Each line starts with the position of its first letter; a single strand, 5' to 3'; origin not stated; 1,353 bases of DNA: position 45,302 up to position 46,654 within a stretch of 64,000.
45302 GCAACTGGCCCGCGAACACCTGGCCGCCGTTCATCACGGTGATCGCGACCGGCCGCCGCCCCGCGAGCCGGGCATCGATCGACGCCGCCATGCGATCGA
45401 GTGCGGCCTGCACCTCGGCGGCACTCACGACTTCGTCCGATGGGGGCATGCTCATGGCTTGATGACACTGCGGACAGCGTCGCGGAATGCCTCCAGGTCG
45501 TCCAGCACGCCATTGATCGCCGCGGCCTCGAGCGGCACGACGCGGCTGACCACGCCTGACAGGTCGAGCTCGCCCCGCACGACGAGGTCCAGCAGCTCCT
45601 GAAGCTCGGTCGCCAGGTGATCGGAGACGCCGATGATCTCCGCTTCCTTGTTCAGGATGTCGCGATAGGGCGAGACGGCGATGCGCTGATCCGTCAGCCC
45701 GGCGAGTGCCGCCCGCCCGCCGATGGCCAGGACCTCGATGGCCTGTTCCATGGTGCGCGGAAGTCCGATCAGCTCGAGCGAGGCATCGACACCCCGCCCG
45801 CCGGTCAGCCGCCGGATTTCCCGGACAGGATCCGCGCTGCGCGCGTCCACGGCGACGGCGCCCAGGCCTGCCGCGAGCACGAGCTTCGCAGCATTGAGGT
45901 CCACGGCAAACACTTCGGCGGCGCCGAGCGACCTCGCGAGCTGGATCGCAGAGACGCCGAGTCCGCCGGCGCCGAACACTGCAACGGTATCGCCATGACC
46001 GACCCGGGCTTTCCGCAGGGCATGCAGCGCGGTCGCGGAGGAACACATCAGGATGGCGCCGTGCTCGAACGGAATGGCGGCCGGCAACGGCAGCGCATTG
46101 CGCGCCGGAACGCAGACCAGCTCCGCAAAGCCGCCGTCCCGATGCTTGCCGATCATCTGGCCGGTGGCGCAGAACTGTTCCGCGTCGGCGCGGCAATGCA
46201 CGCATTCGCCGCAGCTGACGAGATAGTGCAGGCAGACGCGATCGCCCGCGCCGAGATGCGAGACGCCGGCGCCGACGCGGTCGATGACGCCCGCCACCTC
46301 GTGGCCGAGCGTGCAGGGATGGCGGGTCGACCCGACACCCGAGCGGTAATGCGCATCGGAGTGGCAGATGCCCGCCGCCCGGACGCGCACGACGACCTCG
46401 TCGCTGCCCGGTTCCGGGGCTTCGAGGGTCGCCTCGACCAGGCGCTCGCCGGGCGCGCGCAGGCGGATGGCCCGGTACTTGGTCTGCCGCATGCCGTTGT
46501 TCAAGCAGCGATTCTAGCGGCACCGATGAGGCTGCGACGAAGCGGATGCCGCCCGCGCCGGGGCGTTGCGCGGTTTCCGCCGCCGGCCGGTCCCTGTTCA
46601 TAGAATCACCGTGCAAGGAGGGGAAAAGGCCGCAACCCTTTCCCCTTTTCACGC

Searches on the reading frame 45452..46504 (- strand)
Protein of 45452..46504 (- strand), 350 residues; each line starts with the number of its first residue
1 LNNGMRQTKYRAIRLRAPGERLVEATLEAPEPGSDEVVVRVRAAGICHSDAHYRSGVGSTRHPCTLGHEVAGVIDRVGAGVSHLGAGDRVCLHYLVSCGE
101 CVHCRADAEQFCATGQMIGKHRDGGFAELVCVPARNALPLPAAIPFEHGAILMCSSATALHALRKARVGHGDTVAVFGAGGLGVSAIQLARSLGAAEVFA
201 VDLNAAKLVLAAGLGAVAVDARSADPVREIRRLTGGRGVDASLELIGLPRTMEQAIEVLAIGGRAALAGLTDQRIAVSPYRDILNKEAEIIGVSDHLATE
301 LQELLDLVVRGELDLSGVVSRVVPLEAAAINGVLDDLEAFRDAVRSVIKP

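Call 49: search_protein_families(library=pfam, proteins=[window:45452-46504:-], max_evalue=0.001)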
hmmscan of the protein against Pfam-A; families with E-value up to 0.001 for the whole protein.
window:45452-46504:- (350 aa): 4 families
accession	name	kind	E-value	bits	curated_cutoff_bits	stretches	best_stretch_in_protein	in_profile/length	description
PF08240.17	ADH_N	-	1.3e-28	99.7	23.5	1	33-141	1-103/104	Alcohol dehydrogenase GroES-like domain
PF00107.32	ADH_zinc_N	-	1.4e-24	86.9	31.8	1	181-308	1-127/129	Zinc-binding dehydrogenase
PF13602.12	ADH_zinc_N_2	-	4.8e-07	31.2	27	1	218-329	6-117/134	Zinc-binding dehydrogenase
PF16912.11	Glu_dehyd_C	-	1.5e-05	25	34.9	1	171-274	31-135/211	Glucose dehydrogenase C-terminus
